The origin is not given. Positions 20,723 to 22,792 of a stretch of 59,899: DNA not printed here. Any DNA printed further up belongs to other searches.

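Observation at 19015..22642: Tandem paralogous Fe-S PD-(D/E)XK nucleases, each fused to two OB-fold-like modules: candidate two-subunit nuclease of unrecognised architecture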

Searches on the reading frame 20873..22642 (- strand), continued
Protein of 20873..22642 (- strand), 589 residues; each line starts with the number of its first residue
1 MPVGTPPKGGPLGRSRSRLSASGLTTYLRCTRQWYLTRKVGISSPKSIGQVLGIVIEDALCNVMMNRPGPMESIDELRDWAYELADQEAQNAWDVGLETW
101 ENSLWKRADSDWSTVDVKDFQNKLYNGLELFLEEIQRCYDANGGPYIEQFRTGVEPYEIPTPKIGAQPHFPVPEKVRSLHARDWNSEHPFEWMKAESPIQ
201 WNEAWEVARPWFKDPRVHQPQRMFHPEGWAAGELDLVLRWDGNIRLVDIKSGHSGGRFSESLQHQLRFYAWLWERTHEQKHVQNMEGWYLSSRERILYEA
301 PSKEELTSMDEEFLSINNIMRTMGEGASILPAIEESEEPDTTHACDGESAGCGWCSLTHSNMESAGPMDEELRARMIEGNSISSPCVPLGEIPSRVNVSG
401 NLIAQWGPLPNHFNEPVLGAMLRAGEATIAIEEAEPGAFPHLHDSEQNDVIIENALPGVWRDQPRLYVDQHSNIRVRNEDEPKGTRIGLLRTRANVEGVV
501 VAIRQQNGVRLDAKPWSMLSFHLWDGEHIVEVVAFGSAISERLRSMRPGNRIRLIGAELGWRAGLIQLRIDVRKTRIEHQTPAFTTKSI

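Call 38: find_encoding_contigs(protein=P0430, flank=10000, max_places=2)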
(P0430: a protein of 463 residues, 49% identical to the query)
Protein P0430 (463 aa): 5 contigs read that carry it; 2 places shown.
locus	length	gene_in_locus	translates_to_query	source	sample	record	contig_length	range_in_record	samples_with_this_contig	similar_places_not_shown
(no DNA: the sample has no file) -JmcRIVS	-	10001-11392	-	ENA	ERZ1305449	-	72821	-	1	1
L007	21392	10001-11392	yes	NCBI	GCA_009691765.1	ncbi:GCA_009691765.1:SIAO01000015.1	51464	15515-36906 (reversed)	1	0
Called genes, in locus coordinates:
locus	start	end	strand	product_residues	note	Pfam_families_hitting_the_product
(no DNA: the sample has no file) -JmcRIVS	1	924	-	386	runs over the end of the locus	PF02790:COX2_TM, PF00116:COX2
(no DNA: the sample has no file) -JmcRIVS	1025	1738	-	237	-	PF14686:fn3_3 (weak), PF13620:CarboxypepD_reg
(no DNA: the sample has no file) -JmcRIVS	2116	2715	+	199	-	PF00355:Rieske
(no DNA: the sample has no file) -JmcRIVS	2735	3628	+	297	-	PF00033:Cytochrome_B, PF13631:Cytochrom_B_N_2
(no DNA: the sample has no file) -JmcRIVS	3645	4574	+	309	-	-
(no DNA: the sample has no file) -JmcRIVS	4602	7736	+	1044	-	PF00034:Cytochrom_C (faint), PF09699:Paired_CXXCH_1 (faint), PF13442:Cytochrome_CBB3 (faint), PF14522:Cytochrome_C7 (faint), PF02433:FixO (faint)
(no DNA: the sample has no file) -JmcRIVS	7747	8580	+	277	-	PF02985:HEAT (faint), PF13646:HEAT_2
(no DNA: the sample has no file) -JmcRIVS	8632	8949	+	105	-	PF12838:Fer4_7 (faint), PF14697:Fer4_21 (faint)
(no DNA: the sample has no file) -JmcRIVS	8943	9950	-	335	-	-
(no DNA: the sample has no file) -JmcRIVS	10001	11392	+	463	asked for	PF12705:PDDEXK_1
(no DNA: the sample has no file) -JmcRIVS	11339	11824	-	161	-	-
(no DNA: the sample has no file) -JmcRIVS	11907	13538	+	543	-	PF04389:Peptidase_M28, PF01546:Peptidase_M20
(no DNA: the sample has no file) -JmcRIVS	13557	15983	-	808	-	PF11974:bMG3 (faint), PF13715:CarbopepD_reg_2 (faint), PF13620:CarboxypepD_reg (weak)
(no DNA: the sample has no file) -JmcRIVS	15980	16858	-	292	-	PF00763:THF_DHG_CYH, PF02882:THF_DHG_CYH_C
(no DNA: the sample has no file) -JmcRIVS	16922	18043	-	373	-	PF13649:Methyltransf_25 (faint), PF05175:MTS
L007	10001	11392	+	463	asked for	PF12705:PDDEXK_1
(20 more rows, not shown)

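Call 40: search_solved_structures(query=A3, max_evalue=10, show_alignments=3)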
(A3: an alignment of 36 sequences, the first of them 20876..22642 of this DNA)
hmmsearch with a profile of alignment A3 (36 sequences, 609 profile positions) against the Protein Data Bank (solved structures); distinct sequences matched with E-value up to 10: 7.
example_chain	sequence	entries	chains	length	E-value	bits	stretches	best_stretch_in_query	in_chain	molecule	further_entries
8aa9_A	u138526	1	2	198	0.002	19.9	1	520-595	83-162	Replication factor A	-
8aas_A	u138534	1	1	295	0.0036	19.1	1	520-595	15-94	Replication factor A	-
8aaj_A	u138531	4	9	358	0.0043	18.9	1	520-595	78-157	Replication factor A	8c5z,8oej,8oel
4r5q_A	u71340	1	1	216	0.044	15.5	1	15-65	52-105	CRISPR-associated exonuclease, Cas4 family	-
2mna_A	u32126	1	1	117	0.15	13.8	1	468-506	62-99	Single-stranded DNA binding protein (SSB)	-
1o7i_A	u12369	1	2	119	0.17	13.6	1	468-506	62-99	SINGLE STRANDED DNA BINDING PROTEIN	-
7wcg_A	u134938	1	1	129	0.2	13.4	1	468-506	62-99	Single-stranded DNA binding protein Ssb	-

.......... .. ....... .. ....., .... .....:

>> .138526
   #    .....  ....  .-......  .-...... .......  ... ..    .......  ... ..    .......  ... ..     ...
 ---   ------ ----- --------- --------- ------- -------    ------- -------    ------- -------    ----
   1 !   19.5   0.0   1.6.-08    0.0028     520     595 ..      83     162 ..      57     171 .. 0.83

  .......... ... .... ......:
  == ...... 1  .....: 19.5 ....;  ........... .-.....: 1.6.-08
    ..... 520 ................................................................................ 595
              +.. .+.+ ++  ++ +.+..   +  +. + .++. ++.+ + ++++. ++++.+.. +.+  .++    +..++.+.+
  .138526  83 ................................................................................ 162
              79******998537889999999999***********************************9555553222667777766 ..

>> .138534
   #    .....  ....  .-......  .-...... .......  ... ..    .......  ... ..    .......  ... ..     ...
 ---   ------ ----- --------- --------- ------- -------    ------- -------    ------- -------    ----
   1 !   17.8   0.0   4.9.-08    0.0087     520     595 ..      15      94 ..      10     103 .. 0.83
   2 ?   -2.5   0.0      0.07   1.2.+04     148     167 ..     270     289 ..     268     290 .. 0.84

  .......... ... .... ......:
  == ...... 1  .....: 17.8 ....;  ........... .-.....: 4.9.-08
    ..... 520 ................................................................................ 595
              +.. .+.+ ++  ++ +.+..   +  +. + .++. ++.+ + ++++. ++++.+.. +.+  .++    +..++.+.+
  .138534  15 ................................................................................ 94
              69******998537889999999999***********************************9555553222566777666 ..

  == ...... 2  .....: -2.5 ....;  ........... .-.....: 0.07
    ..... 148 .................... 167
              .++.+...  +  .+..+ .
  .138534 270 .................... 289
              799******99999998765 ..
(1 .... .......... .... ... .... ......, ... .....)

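Call 41: search_protein_families(library=padloc, proteins=[window:20876-22642:-], max_evalue=0.1)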
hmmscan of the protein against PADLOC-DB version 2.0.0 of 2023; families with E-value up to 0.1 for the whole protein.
window:20876-22642:- (589 aa): 5 families
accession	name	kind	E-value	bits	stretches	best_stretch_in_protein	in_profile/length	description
PDLC00060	DruK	-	2.2e-06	25.3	1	221-274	134-187/347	PD-(D/E)XK nuclease superfamily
PDLC01250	Cas4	-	5.4e-05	21.5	1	231-299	63-125/168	"CAS-I,CAS-II,CAS-III,CAS-IV,CAS-V,CAS-VI; acquisition_associated"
PDLC00943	Cas4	-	0.00035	18.6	1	229-306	67-140/180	CRISPR-associated protein Cas4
PDLC00059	DruK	-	0.00076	16.8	1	231-278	127-175/326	PD-(D/E)XK nuclease superfamily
PDLC00944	Cas4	-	0.031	12.5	0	230-306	66-139/177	Cas4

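Call 65: find_encoding_contigs(protein=P0420, flank=8000, max_places=2)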
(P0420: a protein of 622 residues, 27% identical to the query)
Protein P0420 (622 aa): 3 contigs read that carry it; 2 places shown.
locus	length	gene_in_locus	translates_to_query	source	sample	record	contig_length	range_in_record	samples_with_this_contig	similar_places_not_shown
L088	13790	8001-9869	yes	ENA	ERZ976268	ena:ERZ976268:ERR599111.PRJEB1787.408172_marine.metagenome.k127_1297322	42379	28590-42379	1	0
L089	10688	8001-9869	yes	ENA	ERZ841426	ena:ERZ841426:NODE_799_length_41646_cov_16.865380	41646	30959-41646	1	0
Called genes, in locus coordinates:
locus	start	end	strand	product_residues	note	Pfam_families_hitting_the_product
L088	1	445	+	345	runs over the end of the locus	PF01895:PhoU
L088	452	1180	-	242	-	PF01925:TauE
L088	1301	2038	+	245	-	PF02223:Thymidylate_kin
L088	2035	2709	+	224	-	PF02223:Thymidylate_kin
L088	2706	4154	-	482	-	-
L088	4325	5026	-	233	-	PF01791:DeoC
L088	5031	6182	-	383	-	PF00266:Aminotran_5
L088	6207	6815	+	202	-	PF01174:SNO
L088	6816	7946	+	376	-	PF04055:Radical_SAM, PF26257:DUF8061 (faint)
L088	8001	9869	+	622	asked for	PF12705:PDDEXK_1 (weak)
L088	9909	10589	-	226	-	PF01987:AIM24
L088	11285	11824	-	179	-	-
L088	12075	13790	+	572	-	?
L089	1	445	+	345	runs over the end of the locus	PF01895:PhoU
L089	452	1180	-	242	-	PF01925:TauE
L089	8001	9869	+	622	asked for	PF12705:PDDEXK_1 (weak)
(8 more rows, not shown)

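Call 66: find_encoding_contigs(protein=P0417, flank=8000, max_places=1)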
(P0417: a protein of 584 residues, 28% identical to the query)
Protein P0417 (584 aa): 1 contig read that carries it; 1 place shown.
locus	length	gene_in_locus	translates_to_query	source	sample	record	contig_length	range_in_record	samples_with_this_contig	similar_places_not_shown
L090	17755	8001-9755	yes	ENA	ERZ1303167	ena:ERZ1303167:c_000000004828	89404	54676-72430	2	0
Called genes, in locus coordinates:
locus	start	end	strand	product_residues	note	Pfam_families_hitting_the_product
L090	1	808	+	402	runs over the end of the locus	PF08442:ATP-grasp_2, PF24948:Citrate_synth_N, PF00549:Ligase_CoA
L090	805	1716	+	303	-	PF02629:CoA_binding, PF00549:Ligase_CoA, PF13607:Succ_CoA_lig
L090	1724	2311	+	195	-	PF01810:LysE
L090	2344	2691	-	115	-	-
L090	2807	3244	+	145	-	-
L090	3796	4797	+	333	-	PF00494:SQS_PSY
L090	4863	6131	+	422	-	PF00494:SQS_PSY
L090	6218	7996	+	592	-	PF04068:Fer4_RLI, PF00037:Fer4 (weak), PF02463:SMC_N (faint), PF00005:ABC_tran, PF13304:AAA_21 (weak), PF00005:ABC_tran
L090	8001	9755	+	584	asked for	PF12705:PDDEXK_1 (faint)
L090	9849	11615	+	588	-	PF12705:PDDEXK_1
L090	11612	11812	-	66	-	-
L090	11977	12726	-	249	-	PF09754:PAC2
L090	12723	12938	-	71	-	PF04135:Nop10p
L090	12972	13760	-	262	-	PF00575:S1, PF07541:EIF_2_alpha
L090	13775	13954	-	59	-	PF01667:Ribosomal_S27e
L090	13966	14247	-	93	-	PF00935:Ribosomal_L44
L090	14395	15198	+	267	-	-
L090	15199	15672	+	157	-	-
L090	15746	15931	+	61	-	PF01907:Ribosomal_L37e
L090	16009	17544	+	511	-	PF13522:GATase_6, PF13537:GATase_7, PF00156:Pribosyltran (weak)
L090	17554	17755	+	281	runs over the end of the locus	PF22025:ThiI_fer, PF02926:THUMP (weak)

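Call 67: find_encoding_contigs(protein=P0393, flank=8000, max_places=1)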
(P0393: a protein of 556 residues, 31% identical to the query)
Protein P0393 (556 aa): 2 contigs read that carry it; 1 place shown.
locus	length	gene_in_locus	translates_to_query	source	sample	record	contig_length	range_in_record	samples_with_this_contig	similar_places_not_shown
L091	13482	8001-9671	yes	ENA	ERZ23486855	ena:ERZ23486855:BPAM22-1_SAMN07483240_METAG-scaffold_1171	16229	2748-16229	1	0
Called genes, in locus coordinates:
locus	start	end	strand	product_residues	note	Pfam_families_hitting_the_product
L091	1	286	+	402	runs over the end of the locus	PF08442:ATP-grasp_2, PF24948:Citrate_synth_N, PF00549:Ligase_CoA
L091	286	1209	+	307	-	PF02629:CoA_binding, PF00549:Ligase_CoA, PF13607:Succ_CoA_lig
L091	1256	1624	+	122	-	-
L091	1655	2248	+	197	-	PF01810:LysE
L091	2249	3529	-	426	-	-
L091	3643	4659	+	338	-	PF00494:SQS_PSY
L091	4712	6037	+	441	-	PF00494:SQS_PSY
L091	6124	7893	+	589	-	PF00005:ABC_tran, PF02463:SMC_N (faint), PF01926:MMR_HSR1 (faint), PF13304:AAA_21 (weak), PF00005:ABC_tran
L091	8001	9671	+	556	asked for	-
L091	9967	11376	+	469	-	PF12705:PDDEXK_1, PF01336:tRNA_anti-codon (weak)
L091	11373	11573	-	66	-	-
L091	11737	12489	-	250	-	PF09754:PAC2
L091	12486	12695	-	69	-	PF04135:Nop10p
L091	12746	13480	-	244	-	?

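Call 68: list_cluster_members(proteins=[P0420, P0258, P0269, P0265, P0268, P0270, P0267, P0271, P0266, P0325])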
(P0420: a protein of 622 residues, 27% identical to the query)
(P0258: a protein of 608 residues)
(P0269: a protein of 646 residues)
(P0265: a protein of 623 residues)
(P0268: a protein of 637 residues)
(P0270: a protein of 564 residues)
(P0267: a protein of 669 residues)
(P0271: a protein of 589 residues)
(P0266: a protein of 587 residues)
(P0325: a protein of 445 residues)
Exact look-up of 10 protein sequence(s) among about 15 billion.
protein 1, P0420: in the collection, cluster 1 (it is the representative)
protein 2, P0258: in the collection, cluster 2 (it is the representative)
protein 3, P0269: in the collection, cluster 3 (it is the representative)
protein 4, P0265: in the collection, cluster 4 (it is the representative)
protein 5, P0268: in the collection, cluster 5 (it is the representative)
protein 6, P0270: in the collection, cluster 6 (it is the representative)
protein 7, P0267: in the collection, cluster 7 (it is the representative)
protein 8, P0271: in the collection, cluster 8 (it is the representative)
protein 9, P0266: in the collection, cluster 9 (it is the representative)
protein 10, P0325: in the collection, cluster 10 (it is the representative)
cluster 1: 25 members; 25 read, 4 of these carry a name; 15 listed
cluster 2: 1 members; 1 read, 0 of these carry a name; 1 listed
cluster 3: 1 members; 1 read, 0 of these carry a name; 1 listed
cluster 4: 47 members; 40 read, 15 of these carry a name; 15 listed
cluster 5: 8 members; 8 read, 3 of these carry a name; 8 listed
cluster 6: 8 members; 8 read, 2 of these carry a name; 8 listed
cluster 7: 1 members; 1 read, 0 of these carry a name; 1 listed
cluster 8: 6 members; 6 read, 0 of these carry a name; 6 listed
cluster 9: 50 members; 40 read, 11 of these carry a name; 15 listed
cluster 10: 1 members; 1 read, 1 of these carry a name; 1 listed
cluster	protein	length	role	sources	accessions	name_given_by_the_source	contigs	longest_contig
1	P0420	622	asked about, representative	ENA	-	-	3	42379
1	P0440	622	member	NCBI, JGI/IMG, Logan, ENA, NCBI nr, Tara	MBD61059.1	MAG: hypothetical protein CMB03_04235 [Euryarchaeota archaeon] | hypothetical protein [Euryarchaeota archaeon] | strand:- start:76 stop:1944 length:1869 start_codon:yes stop_codon:yes gene_type:complete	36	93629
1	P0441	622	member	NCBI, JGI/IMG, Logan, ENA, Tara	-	strand:+ start:2180 stop:4048 length:1869 start_codon:yes stop_codon:yes ...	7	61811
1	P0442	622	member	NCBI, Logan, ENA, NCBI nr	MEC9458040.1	MAG: PD-(D/E)XK nuclease family protein [Candidatus Thermoplasmatota archaeon] | PD-(D/E)XK nuclease family protein [Candidatus Thermoplasmatota archaeon]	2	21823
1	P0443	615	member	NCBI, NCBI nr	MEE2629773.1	MAG: PD-(D/E)XK nuclease family protein, partial [Candidatus Thermoplasmatota archaeon] | PD-(D/E)XK nuclease family protein [Candidatus Thermoplasmatota archaeon]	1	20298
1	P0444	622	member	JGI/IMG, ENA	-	-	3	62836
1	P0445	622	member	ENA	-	-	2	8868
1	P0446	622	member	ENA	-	-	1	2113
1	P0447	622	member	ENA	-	-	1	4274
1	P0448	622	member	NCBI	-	-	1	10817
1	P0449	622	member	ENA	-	-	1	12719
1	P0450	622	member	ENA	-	-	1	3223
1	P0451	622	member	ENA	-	-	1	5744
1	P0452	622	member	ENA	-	-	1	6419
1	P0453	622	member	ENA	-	-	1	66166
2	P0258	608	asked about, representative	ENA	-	-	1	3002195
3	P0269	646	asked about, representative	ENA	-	-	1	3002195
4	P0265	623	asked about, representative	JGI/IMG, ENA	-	-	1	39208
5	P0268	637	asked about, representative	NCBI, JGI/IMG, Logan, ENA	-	-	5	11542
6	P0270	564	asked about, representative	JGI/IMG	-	-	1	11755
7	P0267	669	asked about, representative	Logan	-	-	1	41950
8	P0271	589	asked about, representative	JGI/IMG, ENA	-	-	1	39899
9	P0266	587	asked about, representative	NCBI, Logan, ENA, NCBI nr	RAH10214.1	MAG: hypothetical protein CMA23_004640 [Methanobacteriota archaeon] | MAG: hypothetical protein CMA23_004640 [Euryarchaeota archaeon]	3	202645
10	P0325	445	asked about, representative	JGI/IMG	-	hypothetical protein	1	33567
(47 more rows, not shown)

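Call 70: find_encoding_contigs(protein=P0265, flank=8000, max_places=2)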
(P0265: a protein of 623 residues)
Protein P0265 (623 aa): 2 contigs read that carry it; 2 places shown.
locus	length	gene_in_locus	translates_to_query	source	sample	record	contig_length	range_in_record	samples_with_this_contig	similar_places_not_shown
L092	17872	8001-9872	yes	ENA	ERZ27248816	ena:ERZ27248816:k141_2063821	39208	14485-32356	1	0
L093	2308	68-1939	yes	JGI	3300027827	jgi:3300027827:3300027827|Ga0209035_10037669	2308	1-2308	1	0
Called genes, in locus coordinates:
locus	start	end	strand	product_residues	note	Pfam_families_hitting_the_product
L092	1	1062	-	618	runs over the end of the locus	PF02129:Peptidase_S15, PF08530:PepX_C (weak)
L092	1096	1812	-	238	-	PF00753:Lactamase_B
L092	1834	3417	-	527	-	PF23381:Beta-prop_IFT122_1st (faint), PF23414:Beta-prop_EML_2 (faint), PF13360:PQQ_2 (faint), PF18911:PKD_4 (weak), PF22352:K319L-like_PKD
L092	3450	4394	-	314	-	PF02926:THUMP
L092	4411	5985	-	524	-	PF13522:GATase_6, PF13537:GATase_7, PF00156:Pribosyltran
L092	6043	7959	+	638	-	PF12705:PDDEXK_1 (weak)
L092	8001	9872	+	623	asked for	PF12705:PDDEXK_1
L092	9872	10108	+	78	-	-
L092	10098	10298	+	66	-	-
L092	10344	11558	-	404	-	PF00520:Ion_trans (weak), PF07885:Ion_trans_2, PF02254:TrkA_N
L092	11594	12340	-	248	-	PF09754:PAC2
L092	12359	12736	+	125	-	-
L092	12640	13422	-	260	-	PF00575:S1 (weak), PF07541:EIF_2_alpha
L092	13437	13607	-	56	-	PF01667:Ribosomal_S27e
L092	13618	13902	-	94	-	PF00935:Ribosomal_L44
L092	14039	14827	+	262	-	-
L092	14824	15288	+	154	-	-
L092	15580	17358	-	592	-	PF04068:Fer4_RLI, PF00037:Fer4 (weak), PF12837:Fer4_6 (weak), PF02463:SMC_N (faint), PF00004:AAA (faint), PF00005:ABC_tran, PF13304:AAA_21 (faint), PF00005:ABC_tran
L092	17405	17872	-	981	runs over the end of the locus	PF00072:Response_reg (faint), PF01326:PPDK_N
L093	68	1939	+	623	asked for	PF12705:PDDEXK_1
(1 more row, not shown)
